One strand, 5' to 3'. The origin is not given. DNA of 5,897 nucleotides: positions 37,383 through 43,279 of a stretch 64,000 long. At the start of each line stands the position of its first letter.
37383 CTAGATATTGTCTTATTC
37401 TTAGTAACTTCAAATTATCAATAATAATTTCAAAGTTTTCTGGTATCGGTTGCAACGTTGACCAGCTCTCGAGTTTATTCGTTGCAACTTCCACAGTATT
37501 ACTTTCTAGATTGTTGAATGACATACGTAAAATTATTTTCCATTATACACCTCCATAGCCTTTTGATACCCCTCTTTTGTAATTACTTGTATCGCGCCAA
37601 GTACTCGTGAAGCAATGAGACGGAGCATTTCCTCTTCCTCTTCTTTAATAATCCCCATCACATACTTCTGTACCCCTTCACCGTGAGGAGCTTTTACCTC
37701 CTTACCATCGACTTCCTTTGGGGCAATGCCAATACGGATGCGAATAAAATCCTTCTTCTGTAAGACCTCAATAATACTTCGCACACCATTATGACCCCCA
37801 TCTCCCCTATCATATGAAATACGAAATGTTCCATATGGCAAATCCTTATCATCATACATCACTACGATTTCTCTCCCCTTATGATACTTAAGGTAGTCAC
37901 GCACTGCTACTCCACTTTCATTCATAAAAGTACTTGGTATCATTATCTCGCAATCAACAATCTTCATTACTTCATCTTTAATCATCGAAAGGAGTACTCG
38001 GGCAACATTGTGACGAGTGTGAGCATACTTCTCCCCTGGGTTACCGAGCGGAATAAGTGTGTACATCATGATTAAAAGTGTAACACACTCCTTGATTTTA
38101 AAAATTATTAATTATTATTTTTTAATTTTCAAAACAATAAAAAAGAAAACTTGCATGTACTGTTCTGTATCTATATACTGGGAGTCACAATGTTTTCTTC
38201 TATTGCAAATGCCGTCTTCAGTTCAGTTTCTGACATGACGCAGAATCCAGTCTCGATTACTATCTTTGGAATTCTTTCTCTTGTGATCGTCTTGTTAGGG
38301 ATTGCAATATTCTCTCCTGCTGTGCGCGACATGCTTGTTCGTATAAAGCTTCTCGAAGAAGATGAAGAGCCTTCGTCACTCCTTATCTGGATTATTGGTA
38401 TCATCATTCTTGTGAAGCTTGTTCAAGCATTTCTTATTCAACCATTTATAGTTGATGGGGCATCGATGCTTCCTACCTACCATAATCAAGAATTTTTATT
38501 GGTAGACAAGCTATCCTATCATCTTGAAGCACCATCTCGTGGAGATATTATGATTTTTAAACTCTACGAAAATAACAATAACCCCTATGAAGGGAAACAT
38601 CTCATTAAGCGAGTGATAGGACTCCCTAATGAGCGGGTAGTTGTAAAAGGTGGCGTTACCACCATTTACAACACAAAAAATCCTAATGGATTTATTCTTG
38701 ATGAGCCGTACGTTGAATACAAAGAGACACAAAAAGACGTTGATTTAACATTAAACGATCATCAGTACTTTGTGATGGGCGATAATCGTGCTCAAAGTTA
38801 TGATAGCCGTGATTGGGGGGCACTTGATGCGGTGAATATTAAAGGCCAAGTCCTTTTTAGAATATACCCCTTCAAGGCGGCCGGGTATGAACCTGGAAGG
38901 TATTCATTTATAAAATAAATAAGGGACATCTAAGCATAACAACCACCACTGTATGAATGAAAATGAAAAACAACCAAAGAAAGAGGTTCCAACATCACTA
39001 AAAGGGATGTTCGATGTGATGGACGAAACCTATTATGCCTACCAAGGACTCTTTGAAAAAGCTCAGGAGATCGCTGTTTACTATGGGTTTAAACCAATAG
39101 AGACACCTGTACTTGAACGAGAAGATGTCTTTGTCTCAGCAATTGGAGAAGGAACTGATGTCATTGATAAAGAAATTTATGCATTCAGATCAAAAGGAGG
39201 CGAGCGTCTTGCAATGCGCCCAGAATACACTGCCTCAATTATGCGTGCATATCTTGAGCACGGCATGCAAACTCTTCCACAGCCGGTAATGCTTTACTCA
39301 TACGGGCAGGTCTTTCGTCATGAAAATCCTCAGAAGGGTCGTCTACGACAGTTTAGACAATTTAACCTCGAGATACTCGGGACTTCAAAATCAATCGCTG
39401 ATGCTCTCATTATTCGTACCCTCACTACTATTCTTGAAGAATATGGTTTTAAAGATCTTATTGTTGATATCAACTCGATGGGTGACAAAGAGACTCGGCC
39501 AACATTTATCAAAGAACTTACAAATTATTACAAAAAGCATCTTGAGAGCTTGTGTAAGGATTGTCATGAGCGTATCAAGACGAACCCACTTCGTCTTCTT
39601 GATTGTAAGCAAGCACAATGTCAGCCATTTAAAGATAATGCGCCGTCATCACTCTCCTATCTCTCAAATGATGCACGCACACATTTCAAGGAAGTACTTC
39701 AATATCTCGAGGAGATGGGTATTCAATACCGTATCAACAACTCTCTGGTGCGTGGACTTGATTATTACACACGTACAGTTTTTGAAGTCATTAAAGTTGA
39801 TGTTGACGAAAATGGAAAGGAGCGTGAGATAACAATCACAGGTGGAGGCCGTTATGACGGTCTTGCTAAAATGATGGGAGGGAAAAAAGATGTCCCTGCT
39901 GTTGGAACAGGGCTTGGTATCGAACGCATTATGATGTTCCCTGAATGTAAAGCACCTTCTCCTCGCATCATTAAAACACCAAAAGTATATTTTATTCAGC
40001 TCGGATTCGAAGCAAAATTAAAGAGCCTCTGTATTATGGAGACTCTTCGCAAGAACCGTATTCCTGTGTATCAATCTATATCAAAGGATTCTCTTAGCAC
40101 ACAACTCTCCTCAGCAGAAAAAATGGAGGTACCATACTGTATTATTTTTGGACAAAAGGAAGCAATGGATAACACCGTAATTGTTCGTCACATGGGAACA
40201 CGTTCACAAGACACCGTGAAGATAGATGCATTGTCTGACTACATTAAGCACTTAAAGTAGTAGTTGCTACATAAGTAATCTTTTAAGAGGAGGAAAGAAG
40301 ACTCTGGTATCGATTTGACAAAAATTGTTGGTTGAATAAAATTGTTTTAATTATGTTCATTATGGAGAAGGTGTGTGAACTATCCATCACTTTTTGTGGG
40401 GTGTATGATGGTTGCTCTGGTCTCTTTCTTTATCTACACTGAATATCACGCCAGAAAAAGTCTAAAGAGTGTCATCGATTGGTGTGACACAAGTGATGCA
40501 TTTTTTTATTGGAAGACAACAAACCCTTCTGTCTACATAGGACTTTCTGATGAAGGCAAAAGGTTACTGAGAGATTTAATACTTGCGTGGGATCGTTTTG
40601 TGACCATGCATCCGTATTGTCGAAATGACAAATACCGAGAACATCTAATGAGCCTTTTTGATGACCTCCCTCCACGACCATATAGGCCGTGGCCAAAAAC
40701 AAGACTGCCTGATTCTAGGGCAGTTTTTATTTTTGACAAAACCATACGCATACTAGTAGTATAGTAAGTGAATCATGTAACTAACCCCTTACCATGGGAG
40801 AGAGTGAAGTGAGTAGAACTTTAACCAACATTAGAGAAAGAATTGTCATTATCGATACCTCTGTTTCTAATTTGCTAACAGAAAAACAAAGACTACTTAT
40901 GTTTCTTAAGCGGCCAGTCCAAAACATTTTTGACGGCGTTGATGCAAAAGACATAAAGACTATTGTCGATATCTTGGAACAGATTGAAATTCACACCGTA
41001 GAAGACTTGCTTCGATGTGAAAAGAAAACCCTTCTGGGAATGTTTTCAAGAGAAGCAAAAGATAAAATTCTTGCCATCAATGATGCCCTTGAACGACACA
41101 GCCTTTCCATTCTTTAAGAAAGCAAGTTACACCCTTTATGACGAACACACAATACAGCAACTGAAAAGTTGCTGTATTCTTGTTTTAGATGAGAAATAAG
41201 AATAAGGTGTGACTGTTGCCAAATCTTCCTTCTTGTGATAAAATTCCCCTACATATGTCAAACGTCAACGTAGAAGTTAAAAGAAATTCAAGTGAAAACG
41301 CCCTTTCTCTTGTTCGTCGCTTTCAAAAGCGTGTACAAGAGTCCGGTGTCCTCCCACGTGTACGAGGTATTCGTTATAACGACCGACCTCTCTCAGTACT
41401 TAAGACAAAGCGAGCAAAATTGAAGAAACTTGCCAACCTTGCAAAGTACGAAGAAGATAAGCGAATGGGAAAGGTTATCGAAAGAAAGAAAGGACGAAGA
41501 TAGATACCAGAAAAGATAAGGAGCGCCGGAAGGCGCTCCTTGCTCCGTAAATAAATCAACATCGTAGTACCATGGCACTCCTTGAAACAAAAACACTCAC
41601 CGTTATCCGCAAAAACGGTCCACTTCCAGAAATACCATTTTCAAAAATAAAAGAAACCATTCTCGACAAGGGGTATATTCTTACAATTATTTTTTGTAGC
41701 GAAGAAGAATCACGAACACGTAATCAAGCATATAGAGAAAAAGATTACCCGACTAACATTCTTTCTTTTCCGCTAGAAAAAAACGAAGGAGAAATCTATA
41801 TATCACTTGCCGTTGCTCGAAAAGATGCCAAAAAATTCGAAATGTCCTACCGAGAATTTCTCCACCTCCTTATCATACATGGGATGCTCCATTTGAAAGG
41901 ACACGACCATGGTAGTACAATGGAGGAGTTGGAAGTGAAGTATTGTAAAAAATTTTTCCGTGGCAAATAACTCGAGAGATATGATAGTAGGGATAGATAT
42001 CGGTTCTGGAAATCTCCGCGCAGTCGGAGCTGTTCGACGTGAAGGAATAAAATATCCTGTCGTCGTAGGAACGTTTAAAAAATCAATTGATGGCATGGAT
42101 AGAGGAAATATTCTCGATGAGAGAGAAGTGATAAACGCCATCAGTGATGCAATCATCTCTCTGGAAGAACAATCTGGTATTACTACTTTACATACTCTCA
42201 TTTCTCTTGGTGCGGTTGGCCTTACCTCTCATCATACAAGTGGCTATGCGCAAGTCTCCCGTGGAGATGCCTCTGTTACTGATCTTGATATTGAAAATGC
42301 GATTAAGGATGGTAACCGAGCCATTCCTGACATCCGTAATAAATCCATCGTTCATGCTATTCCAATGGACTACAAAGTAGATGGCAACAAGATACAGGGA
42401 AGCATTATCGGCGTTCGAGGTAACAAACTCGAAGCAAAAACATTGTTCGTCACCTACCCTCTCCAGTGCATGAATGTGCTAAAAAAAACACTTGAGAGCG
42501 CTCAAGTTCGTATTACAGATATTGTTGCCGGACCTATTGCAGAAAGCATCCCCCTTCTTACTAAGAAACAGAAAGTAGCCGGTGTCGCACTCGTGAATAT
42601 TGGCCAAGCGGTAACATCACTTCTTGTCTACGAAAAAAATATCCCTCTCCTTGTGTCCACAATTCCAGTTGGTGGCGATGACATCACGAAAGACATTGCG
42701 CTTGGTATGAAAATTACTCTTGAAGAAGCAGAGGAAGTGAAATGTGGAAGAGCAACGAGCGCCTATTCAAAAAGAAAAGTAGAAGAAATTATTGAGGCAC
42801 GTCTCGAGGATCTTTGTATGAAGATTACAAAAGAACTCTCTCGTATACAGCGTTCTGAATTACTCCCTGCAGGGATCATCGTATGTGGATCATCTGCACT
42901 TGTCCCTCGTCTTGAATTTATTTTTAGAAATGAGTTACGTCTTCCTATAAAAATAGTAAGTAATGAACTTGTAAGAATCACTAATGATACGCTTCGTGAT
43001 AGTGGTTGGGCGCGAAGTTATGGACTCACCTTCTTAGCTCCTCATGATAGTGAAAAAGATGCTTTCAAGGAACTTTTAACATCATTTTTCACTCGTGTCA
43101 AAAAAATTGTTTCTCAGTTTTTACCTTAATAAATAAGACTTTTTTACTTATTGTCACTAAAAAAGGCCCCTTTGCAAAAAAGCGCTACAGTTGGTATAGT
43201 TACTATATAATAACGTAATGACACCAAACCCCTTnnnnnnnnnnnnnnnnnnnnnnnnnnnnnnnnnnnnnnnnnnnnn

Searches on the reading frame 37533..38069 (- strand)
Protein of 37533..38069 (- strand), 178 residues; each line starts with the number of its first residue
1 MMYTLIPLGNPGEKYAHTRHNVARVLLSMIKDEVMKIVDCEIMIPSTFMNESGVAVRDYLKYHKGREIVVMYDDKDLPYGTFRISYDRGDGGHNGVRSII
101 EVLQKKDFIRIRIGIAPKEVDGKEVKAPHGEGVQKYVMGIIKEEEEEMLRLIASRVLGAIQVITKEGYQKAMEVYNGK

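Call 23: search_protein_families(library=pfam, proteins=[window:37533-38069:-], max_evalue=0.01)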
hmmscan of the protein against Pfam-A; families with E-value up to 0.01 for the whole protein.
window:37533-38069:- (178 aa): 1 family
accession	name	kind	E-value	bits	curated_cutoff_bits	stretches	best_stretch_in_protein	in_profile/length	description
PF01195.25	Pept_tRNA_hydro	-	1.8e-39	135.9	27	1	6-176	3-183/183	Peptidyl-tRNA hydrolase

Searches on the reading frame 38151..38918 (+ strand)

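Call 23: search_protein_families(library=pfam, proteins=[window:38151-38918:+], max_evalue=0.01)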
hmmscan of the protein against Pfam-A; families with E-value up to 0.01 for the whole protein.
window:38151-38918:+ (255 aa): 1 family
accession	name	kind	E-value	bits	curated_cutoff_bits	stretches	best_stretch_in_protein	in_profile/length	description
PF10502.14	Peptidase_S26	-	9.9e-36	123.7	22.9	1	78-238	5-167/168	Signal peptidase, peptidase S26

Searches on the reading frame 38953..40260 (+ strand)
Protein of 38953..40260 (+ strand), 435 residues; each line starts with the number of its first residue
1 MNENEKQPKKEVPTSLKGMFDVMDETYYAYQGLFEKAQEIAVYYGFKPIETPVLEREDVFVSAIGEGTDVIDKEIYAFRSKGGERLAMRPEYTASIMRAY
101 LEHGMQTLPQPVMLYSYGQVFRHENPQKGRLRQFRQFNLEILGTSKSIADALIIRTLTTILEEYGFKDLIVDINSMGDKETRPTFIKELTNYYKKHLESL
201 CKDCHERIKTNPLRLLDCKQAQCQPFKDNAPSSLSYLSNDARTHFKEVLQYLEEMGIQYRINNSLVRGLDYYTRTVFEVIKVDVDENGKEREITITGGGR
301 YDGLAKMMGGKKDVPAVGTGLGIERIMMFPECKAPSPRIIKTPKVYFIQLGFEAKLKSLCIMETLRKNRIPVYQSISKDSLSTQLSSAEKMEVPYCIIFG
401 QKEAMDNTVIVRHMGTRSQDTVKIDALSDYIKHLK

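Call 6: search_protein_families(library=pfam, proteins=[window:38953-40260:+], max_evalue=0.001)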
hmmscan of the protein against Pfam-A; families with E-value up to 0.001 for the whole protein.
window:38953-40260:+ (435 aa): 4 families
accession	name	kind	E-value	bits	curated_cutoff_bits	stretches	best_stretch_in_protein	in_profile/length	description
PF13393.11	tRNA-synt_His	-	1.7e-32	113.4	25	1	18-326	1-308/308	Histidyl-tRNA synthetase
PF00587.30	tRNA-synt_2b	-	7.6e-15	55.9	29.3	1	76-327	1-172/179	tRNA synthetase class II core domain (G, H, P, S and T)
PF03129.25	HGTP_anticodon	-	3.6e-13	49.9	21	1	345-433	2-93/94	Anticodon binding domain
PF01409.25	tRNA-synt_2d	-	2e-06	27.9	19.8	0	34-165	23-155/246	tRNA synthetases class II core domain (F)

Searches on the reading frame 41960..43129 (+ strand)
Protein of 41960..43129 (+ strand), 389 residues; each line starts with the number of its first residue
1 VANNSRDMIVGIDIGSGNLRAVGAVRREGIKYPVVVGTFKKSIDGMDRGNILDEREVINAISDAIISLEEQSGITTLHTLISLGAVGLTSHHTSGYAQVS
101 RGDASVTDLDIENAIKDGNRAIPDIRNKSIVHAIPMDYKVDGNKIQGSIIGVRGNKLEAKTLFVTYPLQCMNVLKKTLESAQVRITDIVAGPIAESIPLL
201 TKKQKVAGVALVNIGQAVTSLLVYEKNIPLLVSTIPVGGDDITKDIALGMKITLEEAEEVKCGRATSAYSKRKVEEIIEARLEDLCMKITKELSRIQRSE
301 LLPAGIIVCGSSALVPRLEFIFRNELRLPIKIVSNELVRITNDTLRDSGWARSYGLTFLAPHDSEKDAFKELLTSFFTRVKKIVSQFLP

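Call 6: search_protein_families(library=pfam, proteins=[window:41960-43129:+], max_evalue=0.001)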
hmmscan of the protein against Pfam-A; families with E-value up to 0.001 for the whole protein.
window:41960-43129:+ (389 aa): 3 families
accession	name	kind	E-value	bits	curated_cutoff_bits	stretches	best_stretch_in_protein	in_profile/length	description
PF14450.12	FtsA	-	2.6e-16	60.6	31.8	1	210-351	1-123/127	Cell division protein FtsA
PF02491.25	SHS2_FTSA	-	6.5e-11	42.9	25.4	1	89-165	5-79/79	SHS2 domain inserted in FTSA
PF11104.14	PilM_2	-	3.7e-07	29.8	27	1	199-334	172-306/340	Type IV pilus assembly protein PilM;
